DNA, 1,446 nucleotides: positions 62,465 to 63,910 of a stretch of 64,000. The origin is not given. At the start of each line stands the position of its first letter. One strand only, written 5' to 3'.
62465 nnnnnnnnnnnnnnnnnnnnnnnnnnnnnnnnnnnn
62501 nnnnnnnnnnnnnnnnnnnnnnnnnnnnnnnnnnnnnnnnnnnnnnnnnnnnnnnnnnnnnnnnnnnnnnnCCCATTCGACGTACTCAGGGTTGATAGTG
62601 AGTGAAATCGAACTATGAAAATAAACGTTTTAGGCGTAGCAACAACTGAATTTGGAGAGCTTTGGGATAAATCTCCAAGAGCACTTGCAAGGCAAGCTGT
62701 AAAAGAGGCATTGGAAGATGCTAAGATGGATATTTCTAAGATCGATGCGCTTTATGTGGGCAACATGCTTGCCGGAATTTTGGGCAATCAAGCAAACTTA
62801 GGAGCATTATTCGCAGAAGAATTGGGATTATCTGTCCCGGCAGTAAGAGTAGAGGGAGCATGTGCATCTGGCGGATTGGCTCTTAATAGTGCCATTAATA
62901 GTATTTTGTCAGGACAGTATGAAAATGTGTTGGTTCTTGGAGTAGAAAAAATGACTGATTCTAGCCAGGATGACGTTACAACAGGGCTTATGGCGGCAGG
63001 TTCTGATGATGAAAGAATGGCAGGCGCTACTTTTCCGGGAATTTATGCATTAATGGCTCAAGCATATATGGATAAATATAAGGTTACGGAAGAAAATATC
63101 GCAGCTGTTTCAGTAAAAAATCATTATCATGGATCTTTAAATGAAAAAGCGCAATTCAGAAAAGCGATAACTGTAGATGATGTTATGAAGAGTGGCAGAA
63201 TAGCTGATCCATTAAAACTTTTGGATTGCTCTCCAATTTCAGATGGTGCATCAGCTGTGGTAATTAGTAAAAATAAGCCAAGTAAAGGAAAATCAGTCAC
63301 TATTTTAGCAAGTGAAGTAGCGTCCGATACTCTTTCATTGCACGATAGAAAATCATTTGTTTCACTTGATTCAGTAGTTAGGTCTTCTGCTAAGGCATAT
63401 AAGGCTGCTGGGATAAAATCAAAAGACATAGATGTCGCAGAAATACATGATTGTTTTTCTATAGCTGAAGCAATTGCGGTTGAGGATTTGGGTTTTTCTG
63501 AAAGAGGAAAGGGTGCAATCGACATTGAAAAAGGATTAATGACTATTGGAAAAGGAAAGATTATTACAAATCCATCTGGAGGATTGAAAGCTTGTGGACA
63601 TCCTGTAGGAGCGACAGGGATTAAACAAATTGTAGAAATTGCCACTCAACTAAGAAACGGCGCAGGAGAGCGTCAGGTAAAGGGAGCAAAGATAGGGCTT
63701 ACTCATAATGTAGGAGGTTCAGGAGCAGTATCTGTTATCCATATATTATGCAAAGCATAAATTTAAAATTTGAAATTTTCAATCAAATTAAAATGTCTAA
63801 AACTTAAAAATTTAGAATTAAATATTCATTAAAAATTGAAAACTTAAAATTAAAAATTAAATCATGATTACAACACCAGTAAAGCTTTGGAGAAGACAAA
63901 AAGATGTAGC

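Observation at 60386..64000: Archaeal-type mevalonate entry module (class I HMGR, archaeal HMGS, thiolase, DUF35) directly after rpsI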

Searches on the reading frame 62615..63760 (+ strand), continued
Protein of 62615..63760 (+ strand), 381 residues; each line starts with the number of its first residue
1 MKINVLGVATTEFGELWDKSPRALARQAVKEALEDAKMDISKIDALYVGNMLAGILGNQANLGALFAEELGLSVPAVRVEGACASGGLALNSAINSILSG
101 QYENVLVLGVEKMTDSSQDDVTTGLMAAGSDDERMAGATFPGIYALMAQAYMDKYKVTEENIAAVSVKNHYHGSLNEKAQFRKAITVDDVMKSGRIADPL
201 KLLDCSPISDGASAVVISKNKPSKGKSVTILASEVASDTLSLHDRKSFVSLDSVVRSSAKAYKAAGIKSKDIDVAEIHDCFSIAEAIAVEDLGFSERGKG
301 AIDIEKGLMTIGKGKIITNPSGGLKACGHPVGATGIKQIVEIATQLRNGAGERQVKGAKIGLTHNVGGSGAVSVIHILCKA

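Call 73: fold_search(model_id=the predicted structure, library=pdb)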
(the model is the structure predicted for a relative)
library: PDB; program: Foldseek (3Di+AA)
matches with E <= 10: 1975; with E <= 0.001: 1349
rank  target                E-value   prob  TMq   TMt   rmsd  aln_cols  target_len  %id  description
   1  1xxl_A                5.5e-17  1.00  0.65  0.79   3.1       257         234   17  The crystal structure of YcgJ protein from Bacillus subitilis at 2.1 A resolution (released 2004-11-23)
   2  1vl5_A                1.5e-14  1.00  0.62  0.76   3.6       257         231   17  CRYSTAL STRUCTURE OF A PUTATIVE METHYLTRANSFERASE (BH2331) FROM BACILLUS HALODURANS C-125 AT 1.95 A RESOLUTION (released 2004-08-17)
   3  3mgg_B                2.7e-13  1.00  0.51  0.56   7.3       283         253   17  Crystal Structure of Methyl Transferase from Methanosarcina mazei (released 2010-04-21)
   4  1vl5_C                6.5e-13  1.00  0.58  0.76   3.9       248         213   16  CRYSTAL STRUCTURE OF A PUTATIVE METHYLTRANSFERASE (BH2331) FROM BACILLUS HALODURANS C-125 AT 1.95 A RESOLUTION (released 2004-08-17)
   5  3ccf_A                1.3e-12  1.00  0.55  0.65   5.5       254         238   15  Crystal structure of putative methyltransferase (YP_321342.1) from Anabaena variabilis ATCC 29413 at 1.90 A resolution (released 2008-03-11)
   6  9e72_A                1.4e-12  1.00  0.51  0.57   6.2       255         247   14  HvrF methyltransferase with SAH and pantaphos (released 2026-03-18)
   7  9e72_B                2.5e-12  1.00  0.51  0.56   6.2       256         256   15  HvrF methyltransferase with SAH and pantaphos (released 2026-03-18)
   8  3ccf_B                3.0e-12  1.00  0.58  0.67   5.3       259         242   15  Crystal structure of putative methyltransferase (YP_321342.1) from Anabaena variabilis ATCC 29413 at 1.90 A resolution (released 2008-03-11)
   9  3bus_B                4.5e-12  1.00  0.55  0.65   4.8       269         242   16  Crystal Structure of RebM (released 2008-03-25)
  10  5gm1_C                4.8e-12  1.00  0.56  0.58   4.3       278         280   12  Crystal structure of methyltransferase TleD complexed with SAH (released 2016-09-28)
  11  5w7k_A                6.8e-12  1.00  0.52  0.55   7.9       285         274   14  Crystal structure of OxaG (released 2018-06-27)
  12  3mgg_A                8.1e-12  1.00  0.51  0.58   6.9       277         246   17  Crystal Structure of Methyl Transferase from Methanosarcina mazei (released 2010-04-21)
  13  5w7k_B                8.6e-12  1.00  0.51  0.53   8.8       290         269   16  Crystal structure of OxaG (released 2018-06-27)
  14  5gm2_M                9.7e-12  1.00  0.56  0.60   4.4       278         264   12  Crystal structure of methyltransferase TleD complexed with SAH and teleocidin A1 (released 2016-09-28)
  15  5gm2_B                9.7e-12  1.00  0.53  0.54   5.0       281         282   12  Crystal structure of methyltransferase TleD complexed with SAH and teleocidin A1 (released 2016-09-28)
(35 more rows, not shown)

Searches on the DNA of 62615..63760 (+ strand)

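Call 71: search_rna_families(source=L001, threshold=evalue, max_evalue=1)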
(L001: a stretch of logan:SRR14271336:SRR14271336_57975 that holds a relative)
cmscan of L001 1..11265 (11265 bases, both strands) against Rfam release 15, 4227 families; matches with E-value up to 1: 1.
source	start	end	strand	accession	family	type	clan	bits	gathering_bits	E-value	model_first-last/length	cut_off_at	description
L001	6809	6840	-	RF02914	DUF805b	Cis-reg;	CL00115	18.6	35.6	0.22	1-35/35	no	DUF805b RNA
